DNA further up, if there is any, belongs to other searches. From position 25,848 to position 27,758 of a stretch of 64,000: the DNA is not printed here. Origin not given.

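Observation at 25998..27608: Thermosome subunit with catalytic ATPase residues replaced, translationally coupled to rpo6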

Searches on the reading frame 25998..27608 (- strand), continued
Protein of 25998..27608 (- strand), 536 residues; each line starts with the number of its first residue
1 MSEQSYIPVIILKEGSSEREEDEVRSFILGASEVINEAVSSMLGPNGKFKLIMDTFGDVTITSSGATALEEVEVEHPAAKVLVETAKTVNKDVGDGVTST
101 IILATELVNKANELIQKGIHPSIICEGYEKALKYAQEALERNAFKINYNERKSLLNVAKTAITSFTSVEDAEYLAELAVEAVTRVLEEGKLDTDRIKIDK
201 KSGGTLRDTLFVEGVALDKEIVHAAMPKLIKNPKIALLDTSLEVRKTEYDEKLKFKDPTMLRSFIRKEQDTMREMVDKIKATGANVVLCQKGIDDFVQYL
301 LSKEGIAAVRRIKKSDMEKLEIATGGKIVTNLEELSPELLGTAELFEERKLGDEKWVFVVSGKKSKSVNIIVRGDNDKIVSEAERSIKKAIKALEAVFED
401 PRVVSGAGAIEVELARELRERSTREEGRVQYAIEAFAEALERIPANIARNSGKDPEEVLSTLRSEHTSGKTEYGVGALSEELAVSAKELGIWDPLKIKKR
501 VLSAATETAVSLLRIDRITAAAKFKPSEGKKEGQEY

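Call 27: find_encoding_contigs(protein=P0064, flank=6000, max_places=2)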
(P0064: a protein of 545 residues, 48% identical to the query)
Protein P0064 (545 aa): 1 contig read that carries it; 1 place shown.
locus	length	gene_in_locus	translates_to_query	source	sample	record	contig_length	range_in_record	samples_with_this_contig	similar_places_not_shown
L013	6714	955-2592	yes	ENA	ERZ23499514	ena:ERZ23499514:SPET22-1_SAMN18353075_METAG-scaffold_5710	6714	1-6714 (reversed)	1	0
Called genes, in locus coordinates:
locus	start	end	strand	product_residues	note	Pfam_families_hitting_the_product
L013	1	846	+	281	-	?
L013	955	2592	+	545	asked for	PF00118:Cpn60_TCP1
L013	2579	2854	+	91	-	PF01192:RNA_pol_Rpb6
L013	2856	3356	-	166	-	PF01927:Mut7-C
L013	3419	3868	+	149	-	PF13302:Acetyltransf_3 (weak), PF13527:Acetyltransf_9, PF00583:Acetyltransf_1, PF13673:Acetyltransf_10, PF13508:Acetyltransf_7, PF08445:FR47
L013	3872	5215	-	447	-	PF01979:Amidohydro_1, PF12890:DHOase, PF19799:DUF6282 (faint), PF07969:Amidohydro_3 (weak)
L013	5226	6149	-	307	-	PF00571:CBS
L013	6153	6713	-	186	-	?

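Call 43: search_protein_representatives(alignment_id=A1)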
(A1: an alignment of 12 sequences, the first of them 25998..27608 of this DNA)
Query: 12 sequences, 533 profile positions. Proteins with E-value up to 0.001 (for the whole library): 17810; up to 1e-10: 5783; up to 1e-30: 1369. The best 150 are listed.
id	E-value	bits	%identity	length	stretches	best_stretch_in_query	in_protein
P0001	2.0e-284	960.8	-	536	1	1-532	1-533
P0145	1.6e-231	786.2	-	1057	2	25-528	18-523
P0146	1.9e-176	604.5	-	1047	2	32-516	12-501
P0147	6.9e-166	569.7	-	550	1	5-531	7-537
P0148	1.3e-164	565.5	-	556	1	7-527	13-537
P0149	1.4e-160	552.1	-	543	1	3-531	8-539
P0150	1.7e-159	548.6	-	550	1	5-524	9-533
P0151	5.6e-158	543.6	-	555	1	5-531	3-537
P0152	1.4e-148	512.5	-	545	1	5-523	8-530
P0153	2.0e-144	498.8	-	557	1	5-527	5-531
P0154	1.5e-142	492.6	-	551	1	3-529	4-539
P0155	2.9e-138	478.5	-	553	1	9-519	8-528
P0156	6.3e-138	477.4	-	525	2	148-518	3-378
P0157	1.3e-136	473.0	-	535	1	1-529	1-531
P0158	4.4e-136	471.3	-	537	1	5-522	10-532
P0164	4.8e-129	448.1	-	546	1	7-524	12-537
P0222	3.1e-110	386.0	-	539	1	5-522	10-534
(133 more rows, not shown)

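Call 46: list_cluster_members(proteins=[P0147, P0149, P0150, P0152, P0157, P0158, P0164, P0222, P0145, P0146])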
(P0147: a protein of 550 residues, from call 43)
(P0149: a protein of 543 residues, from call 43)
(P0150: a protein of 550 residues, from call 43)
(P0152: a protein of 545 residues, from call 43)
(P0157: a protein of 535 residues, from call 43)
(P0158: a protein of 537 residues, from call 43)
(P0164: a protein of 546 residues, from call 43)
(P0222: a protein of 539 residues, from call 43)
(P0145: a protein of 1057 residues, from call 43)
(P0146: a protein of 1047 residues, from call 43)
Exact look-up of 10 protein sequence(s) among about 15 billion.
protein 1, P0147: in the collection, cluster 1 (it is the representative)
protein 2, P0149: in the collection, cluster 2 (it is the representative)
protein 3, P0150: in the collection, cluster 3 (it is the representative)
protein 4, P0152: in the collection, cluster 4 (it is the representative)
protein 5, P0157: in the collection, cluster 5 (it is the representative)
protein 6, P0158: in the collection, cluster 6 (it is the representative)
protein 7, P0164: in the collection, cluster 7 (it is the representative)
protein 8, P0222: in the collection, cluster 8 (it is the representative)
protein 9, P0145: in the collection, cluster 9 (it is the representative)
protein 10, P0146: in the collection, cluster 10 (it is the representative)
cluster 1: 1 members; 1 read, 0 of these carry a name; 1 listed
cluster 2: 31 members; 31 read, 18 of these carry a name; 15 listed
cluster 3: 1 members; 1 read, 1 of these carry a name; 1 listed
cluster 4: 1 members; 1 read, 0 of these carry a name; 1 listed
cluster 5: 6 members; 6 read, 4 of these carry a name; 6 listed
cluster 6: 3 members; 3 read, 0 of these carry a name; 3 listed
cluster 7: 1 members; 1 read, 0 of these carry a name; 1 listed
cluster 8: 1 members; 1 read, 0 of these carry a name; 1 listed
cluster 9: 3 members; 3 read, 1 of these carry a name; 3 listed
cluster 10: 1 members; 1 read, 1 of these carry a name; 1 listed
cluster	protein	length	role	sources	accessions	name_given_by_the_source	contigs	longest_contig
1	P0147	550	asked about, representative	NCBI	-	-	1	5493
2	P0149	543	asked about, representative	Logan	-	-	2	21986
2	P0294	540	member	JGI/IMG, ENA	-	chaperonin GroEL (HSP60 family)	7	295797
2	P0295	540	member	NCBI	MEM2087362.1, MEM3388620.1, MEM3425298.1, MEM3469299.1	MAG: thermosome subunit alpha [Thermoproteota archaeon]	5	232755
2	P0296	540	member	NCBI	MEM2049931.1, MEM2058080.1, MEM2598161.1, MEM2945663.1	MAG: thermosome subunit alpha [Thermoproteota archaeon]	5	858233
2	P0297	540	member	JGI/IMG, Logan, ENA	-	chaperonin GroEL (HSP60 family)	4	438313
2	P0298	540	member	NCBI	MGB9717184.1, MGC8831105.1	MAG: thermosome subunit alpha [Thermoproteota archaeon]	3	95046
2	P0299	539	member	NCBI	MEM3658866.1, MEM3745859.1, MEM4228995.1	MAG: thermosome subunit alpha [Thermoproteota archaeon]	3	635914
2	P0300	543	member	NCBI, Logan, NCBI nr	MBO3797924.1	MAG: thermosome subunit [Candidatus Brockarchaeota archaeon] | thermosome subunit [Candidatus Brockarchaeota archaeon]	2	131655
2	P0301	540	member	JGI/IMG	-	chaperonin GroEL (HSP60 family)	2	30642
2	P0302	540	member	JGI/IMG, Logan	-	chaperonin GroEL (HSP60 family)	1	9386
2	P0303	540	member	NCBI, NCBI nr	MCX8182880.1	MAG: thermosome subunit [Crenarchaeota archaeon] | thermosome subunit [Thermoproteota archaeon]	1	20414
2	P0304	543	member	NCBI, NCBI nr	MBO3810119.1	MAG: thermosome subunit [Candidatus Brockarchaeota archaeon] | thermosome subunit [Candidatus Brockarchaeota archaeon]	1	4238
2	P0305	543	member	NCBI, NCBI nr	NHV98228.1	MAG: thermosome subunit [Thaumarchaeota archaeon] | thermosome subunit [Nitrososphaerota archaeon]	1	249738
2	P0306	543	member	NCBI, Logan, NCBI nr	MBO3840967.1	MAG: thermosome subunit [Candidatus Brockarchaeota archaeon] | thermosome subunit [Candidatus Brockarchaeota archaeon]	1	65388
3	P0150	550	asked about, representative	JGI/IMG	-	thermosome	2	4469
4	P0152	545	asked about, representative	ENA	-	-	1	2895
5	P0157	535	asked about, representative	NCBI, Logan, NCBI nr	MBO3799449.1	MAG: thermosome subunit [Candidatus Brockarchaeota archaeon] | thermosome subunit [Candidatus Brockarchaeota archaeon]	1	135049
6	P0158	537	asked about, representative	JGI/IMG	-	-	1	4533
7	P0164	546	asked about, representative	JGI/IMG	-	-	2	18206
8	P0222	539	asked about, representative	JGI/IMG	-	-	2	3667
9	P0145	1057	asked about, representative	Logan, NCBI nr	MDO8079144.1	thermosome subunit alpha [Candidatus Freyarchaeota archaeon]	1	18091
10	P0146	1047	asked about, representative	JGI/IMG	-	chaperonin GroEL (HSP60 family)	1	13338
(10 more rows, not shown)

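Call 47: find_encoding_contigs(protein=P0157, flank=5000, max_places=2)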
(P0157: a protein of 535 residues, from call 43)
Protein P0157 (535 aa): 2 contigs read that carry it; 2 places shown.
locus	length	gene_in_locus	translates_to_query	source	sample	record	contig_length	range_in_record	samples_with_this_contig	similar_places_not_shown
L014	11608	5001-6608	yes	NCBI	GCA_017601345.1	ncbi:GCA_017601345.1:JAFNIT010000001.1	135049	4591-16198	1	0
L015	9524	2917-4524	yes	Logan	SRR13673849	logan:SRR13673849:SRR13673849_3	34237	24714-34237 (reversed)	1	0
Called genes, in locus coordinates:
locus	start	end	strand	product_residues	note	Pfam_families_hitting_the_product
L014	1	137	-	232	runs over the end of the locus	PF00121:TIM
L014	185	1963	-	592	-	PF04068:Fer4_RLI, PF02463:SMC_N (weak), PF13191:AAA_16 (faint), PF00005:ABC_tran, PF13304:AAA_21 (faint), PF00005:ABC_tran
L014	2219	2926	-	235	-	PF00005:ABC_tran, PF13304:AAA_21 (faint)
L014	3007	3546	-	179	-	-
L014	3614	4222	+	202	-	PF00156:Pribosyltran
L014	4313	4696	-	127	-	-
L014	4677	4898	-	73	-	PF00833:Ribosomal_S17e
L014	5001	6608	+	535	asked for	PF00118:Cpn60_TCP1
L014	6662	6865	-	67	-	-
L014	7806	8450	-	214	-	PF13489:Methyltransf_23, PF08241:Methyltransf_11, PF08242:Methyltransf_12, PF13649:Methyltransf_25, PF13847:Methyltransf_31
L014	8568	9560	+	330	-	PF11731:Cdd1 (faint), PF14520:HHH_5, PF00154:RecA_N, PF08423:Rad51, PF13481:AAA_25, PF06745:ATPase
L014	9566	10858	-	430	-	PF01336:tRNA_anti-codon, PF00152:tRNA-synt_2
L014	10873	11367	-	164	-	-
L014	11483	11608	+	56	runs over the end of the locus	PF01020:Ribosomal_L40e (weak)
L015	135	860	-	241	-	PF00005:ABC_tran, PF13304:AAA_21 (faint)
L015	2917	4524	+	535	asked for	PF00118:Cpn60_TCP1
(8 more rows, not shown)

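Call 48: find_encoding_contigs(protein=P0300, flank=5000, max_places=2)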
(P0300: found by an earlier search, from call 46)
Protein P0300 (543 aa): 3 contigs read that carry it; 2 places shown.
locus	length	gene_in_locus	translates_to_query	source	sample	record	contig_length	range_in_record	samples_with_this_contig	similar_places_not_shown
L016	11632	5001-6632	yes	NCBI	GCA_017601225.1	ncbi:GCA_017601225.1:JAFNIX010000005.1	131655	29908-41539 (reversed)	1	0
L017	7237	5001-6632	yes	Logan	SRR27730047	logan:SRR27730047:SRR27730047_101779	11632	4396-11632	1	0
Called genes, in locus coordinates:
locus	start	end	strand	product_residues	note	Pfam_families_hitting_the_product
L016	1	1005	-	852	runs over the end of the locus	PF01835:MG2 (faint), PF19077:Big_13 (faint)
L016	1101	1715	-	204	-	-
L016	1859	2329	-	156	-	PF01927:Mut7-C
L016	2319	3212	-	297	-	PF00571:CBS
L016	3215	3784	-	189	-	PF00571:CBS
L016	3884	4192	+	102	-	PF03297:Ribosomal_S25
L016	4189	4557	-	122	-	PF04126:Cyclophil_like (weak)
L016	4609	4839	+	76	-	-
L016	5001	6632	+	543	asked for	PF00118:Cpn60_TCP1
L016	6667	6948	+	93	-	PF01192:RNA_pol_Rpb6 (weak)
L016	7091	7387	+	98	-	PF01918:Alba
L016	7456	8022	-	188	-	PF00583:Acetyltransf_1, PF13673:Acetyltransf_10, PF13508:Acetyltransf_7, PF08445:FR47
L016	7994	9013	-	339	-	-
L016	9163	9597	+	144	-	PF18822:CdvA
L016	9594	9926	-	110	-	-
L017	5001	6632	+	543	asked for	PF00118:Cpn60_TCP1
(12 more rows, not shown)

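Call 50: find_encoding_contigs(protein=P0147, flank=5000, max_places=2)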
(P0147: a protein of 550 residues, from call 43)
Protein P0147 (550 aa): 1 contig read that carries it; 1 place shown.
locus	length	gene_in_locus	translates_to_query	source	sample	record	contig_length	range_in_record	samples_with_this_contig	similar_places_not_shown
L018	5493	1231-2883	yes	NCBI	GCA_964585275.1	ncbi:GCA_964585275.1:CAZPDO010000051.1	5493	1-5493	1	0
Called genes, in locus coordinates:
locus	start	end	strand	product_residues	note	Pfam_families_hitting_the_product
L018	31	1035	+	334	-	PF00753:Lactamase_B (weak)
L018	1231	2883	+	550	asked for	PF00118:Cpn60_TCP1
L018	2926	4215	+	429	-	PF01901:O_anti_polymase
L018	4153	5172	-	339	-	PF00586:AIRS, PF02769:AIRS_C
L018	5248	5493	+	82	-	?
